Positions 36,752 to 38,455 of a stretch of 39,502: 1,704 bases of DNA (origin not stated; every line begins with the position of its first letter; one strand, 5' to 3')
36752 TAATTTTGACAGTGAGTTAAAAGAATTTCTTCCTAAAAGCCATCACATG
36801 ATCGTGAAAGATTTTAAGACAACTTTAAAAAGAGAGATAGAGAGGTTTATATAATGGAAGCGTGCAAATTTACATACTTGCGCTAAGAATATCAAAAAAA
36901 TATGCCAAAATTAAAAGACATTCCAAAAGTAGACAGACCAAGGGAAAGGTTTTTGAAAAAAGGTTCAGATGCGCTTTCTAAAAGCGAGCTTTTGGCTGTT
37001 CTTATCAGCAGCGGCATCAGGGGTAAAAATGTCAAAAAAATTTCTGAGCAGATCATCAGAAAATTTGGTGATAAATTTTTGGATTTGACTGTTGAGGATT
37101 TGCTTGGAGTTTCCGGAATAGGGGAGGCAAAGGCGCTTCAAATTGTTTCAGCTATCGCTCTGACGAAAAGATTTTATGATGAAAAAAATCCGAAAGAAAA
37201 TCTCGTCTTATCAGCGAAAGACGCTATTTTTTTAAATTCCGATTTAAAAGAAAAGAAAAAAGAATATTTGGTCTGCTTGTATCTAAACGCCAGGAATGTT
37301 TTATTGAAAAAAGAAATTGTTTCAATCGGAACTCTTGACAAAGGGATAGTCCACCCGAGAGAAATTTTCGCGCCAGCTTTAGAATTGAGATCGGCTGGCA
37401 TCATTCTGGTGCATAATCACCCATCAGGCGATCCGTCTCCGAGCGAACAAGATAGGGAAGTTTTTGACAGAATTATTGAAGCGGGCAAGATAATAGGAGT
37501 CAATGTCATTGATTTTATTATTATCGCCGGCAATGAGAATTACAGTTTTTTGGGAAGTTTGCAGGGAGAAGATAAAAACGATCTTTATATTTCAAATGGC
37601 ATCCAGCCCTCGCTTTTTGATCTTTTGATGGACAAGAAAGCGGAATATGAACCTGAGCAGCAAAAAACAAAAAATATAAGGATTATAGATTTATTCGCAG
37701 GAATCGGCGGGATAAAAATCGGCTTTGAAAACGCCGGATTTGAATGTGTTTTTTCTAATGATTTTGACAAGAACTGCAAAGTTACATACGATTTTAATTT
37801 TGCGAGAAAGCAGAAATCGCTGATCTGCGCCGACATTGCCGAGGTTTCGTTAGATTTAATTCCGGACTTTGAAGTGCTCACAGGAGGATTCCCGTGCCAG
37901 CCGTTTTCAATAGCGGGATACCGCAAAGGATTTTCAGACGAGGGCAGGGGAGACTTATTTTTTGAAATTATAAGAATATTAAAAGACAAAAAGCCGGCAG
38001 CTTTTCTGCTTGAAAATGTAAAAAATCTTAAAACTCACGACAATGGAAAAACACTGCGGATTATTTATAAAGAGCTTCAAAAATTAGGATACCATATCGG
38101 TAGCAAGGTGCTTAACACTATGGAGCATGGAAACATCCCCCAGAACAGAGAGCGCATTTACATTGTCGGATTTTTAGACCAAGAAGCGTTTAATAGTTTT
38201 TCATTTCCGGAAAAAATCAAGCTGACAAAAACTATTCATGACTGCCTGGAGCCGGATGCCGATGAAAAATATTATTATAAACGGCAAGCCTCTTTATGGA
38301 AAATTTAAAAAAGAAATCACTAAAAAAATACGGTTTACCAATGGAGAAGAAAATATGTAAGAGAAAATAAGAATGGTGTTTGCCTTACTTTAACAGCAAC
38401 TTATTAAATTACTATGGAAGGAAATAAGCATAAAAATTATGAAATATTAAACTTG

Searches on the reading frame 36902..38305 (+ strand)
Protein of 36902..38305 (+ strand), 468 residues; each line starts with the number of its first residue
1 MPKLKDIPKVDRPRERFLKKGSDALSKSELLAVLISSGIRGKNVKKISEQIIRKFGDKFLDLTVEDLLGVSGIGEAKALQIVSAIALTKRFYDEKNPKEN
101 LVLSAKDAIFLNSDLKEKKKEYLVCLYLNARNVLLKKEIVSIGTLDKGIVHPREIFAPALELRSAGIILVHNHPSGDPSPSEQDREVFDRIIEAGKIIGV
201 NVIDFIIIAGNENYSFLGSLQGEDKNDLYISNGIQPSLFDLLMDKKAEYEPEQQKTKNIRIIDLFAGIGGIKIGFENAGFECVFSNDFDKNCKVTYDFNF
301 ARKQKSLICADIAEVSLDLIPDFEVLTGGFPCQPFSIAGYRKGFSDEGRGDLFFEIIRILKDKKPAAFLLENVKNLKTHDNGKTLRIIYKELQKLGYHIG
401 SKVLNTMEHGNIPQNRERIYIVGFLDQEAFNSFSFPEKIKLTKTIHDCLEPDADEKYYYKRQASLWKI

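Call 4: search_protein_families(library=pfam, proteins=[window:36902-38305:+], max_evalue=1)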
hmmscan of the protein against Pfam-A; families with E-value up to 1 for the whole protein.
window:36902-38305:+ (468 aa): 7 families
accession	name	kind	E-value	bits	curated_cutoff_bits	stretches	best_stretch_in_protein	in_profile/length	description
PF00145.23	DNA_methylase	-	2.5e-69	234.6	22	1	259-462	1-207/324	C-5 cytosine-specific DNA methylase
PF04002.20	RadC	-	2.1e-35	121.7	22.1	1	110-216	10-116/121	RadC-like JAB domain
PF20582.4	UPF0758_N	-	1.1e-20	73.9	27.1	1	5-78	2-76/77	UPF0758 N-terminal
PF14464.11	Prok-JAB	-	0.00057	20.2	25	1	153-199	59-101/114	Prokaryotic homologs of the JAB domain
PF14520.12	HHH_5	-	0.0049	17.8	27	1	37-85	8-55/57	Helix-hairpin-helix domain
PF00633.29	HHH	-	0.0056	16.9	24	1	63-83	9-29/30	Helix-hairpin-helix motif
PF04051.21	TRAPP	-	0.018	15.2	27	1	377-433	23-68/154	Transport protein particle (TRAPP) component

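Call 5: search_protein_families(library=padloc, proteins=[window:36902-38305:+], max_evalue=1)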
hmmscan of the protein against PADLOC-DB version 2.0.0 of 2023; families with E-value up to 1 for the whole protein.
window:36902-38305:+ (468 aa): 70 families (the best 25 are shown)
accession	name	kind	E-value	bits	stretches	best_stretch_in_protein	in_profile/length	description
PDLC03272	MTase_II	-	1.2e-88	296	1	245-460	61-273/407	Type II methyltransferase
PDLC03361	MTase_II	-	9.3e-63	210.6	1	245-460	73-323/455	Type II methyltransferase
PDLC02653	DrmMII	-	4.8e-61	204.5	1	257-460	3-206/333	DrmMII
PDLC03378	MTase_II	-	1e-55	187.4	1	258-449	2-195/344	Type II methyltransferase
PDLC03242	MTase_II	-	6.3e-51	171.6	1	252-438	94-274/409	Type II methyltransferase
PDLC03716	oMTase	-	1e-50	170.8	1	248-427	28-202/349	orphan methyltransferase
PDLC03234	MTase_II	-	8.6e-48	161.5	1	256-444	2-191/375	Type II methyltransferase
PDLC03217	MTase_II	-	6e-46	155.2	1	252-450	378-575/703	Type II methyltransferase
PDLC00026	DruM2|DruM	-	1.2e-43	148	1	257-453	3-195/336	DNA cytosine methylase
PDLC03286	MTase_II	-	1.4e-42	143.6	1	260-428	2-172/185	Type II methyltransferase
PDLC00027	DruM2|DruM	-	2.6e-41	140.2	1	255-453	8-200/361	DNA cytosine methylase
PDLC03326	MTase_II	-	1.6e-40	137.5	1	260-445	6-196/412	Type II methyltransferase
PDLC03734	oMTase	-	3.2e-40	136.5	1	258-425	3-169/444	orphan methyltransferase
PDLC03269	MTase_II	-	2.7e-39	133.5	1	257-449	2-190/437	Type II methyltransferase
PDLC00031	DruM2|DruM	-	3.6e-38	129.6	1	255-440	8-186/361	DNA cytosine methylase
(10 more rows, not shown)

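Call 6: search_protein_families(library=ncbifam, proteins=[window:36902-38305:+], max_evalue=1)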
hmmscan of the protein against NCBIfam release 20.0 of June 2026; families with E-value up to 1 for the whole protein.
window:36902-38305:+ (468 aa): 5 families
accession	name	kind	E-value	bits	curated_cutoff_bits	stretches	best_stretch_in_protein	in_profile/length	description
TIGR00675.1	dcm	superfamily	1.2e-75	255.2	100.65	1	261-462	1-204/329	DNA (cytosine-5-)-methyltransferase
NF000642.1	PRK00024.1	equivalog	4.8e-62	209.4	180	1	14-216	1-206/212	RadC family protein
TIGR00608.1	radc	subfamily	6.9e-59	199.2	133.85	1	12-216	1-212/218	RadC family protein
NF007772.0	PRK10458.1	subfamily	4.2e-45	154.2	710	1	249-467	79-332/472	DNA cytosine methylase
NF002242.0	PRK01151.1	equivalog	0.034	13.7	72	1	39-59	4-24/67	30S ribosomal protein S17e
